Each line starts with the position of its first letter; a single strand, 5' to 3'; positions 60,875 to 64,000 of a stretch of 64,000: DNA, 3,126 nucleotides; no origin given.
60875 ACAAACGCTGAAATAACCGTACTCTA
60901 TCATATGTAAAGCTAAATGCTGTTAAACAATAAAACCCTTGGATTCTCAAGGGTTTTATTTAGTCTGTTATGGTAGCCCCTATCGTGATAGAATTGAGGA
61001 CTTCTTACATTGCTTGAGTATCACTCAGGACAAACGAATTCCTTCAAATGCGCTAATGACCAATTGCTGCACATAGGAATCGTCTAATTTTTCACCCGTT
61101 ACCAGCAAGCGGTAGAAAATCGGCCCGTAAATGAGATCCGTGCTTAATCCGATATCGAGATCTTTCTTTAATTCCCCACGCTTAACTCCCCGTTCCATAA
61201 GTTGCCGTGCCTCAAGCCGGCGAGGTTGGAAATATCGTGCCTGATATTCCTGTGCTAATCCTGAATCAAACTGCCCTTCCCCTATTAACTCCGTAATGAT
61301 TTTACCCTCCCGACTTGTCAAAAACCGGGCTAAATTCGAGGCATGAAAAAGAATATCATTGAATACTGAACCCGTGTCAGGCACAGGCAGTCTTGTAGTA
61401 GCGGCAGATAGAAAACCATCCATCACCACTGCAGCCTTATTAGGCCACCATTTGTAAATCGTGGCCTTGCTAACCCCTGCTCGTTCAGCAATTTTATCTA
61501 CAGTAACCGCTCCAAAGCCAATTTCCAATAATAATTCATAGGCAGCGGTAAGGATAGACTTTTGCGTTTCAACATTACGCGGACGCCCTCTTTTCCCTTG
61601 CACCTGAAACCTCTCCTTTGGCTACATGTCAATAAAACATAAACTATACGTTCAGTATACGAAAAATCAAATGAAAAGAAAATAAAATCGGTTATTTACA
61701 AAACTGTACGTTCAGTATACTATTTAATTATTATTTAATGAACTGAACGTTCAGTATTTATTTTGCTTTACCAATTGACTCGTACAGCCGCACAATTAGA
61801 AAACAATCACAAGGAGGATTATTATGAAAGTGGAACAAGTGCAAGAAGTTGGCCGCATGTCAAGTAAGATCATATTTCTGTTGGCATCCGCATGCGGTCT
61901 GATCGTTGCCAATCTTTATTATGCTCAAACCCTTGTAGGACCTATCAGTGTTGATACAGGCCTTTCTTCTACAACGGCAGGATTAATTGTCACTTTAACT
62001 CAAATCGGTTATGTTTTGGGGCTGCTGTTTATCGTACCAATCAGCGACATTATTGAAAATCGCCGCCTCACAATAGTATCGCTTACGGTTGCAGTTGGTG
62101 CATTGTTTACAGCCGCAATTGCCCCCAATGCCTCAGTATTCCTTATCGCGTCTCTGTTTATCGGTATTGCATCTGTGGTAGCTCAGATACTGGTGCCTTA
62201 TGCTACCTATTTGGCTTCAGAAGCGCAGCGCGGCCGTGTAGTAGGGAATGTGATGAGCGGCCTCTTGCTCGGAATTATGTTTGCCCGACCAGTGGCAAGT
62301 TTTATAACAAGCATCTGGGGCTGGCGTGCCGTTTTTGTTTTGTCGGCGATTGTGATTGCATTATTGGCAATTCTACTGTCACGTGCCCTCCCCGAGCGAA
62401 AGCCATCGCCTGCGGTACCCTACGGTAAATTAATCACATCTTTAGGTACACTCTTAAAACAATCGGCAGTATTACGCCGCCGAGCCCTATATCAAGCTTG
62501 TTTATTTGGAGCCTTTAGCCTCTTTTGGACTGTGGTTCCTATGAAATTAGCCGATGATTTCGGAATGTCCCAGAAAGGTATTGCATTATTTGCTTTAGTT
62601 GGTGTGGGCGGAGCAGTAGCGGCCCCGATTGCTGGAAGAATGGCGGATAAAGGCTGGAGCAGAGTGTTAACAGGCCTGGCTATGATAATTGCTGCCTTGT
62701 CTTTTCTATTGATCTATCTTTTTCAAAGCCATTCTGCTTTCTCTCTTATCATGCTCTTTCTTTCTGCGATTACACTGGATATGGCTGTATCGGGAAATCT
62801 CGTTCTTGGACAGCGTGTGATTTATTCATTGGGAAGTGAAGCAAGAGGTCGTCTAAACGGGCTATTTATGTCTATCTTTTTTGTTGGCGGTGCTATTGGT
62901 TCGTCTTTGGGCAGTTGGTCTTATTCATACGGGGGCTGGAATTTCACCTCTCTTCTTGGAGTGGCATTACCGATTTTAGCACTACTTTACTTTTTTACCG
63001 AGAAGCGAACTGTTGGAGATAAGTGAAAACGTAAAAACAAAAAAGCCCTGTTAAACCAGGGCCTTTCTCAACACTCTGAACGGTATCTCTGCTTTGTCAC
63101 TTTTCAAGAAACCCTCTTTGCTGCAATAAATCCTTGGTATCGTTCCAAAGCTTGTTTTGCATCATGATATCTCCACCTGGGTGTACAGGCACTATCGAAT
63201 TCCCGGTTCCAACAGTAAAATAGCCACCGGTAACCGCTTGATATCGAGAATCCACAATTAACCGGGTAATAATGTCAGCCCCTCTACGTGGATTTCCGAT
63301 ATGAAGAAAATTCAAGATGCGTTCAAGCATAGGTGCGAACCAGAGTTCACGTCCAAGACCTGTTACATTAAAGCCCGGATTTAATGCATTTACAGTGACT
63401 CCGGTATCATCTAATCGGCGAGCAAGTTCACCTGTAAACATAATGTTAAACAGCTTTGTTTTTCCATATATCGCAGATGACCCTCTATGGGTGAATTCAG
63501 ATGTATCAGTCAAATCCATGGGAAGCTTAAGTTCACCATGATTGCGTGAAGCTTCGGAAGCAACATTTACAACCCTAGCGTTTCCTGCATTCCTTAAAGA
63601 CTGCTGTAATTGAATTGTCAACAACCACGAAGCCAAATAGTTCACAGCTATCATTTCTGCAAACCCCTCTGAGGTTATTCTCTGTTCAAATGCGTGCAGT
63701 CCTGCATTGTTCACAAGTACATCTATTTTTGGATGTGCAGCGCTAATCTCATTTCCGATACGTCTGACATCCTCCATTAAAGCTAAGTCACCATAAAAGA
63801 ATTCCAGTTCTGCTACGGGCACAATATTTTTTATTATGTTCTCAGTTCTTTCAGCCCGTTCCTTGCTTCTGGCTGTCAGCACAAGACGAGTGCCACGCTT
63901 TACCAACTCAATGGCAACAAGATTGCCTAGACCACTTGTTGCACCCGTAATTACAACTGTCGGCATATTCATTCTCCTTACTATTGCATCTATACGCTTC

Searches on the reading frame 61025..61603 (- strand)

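Call 70: search_protein_families(library=pfam, proteins=[window:61025-61603:-], max_evalue=0.00001)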
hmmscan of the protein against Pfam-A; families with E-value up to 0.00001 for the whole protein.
window:61025-61603:- (192 aa): 2 families
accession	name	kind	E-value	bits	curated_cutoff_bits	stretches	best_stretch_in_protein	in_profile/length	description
PF16859.10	TetR_C_11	-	3.8e-31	108.2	32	1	74-182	1-110/113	Tetracyclin repressor-like, C-terminal domain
PF00440.29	TetR_N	-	2.8e-14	53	24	1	17-59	1-43/47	Bacterial regulatory proteins, tetR family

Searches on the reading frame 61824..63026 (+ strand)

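Call 70: search_protein_families(library=pfam, proteins=[window:61824-63026:+], max_evalue=0.00001)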
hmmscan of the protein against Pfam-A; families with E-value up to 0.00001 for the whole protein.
window:61824-63026:+ (400 aa): 1 family
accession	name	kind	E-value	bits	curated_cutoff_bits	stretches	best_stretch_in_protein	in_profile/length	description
PF07690.21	MFS_1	-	2.4e-50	171.8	33.4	2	29-331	10-321/347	Major Facilitator Superfamily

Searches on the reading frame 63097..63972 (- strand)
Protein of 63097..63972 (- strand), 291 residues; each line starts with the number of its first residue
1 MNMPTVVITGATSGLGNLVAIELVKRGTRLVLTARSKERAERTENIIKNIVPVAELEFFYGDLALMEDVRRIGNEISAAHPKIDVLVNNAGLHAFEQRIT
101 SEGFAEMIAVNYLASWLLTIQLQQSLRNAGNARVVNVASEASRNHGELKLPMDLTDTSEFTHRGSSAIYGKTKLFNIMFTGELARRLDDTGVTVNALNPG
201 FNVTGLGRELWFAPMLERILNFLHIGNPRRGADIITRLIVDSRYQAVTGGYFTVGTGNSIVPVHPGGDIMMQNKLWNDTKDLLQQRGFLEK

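Call 55: find_encoding_contigs(protein=window:63097-63972:-, flank=10000, max_places=3)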
Protein window:63097-63972:- (291 aa): no gene with exactly this product is on record in the collection.
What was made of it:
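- Tried and rejected: One window-end protein was not on record (call 55).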
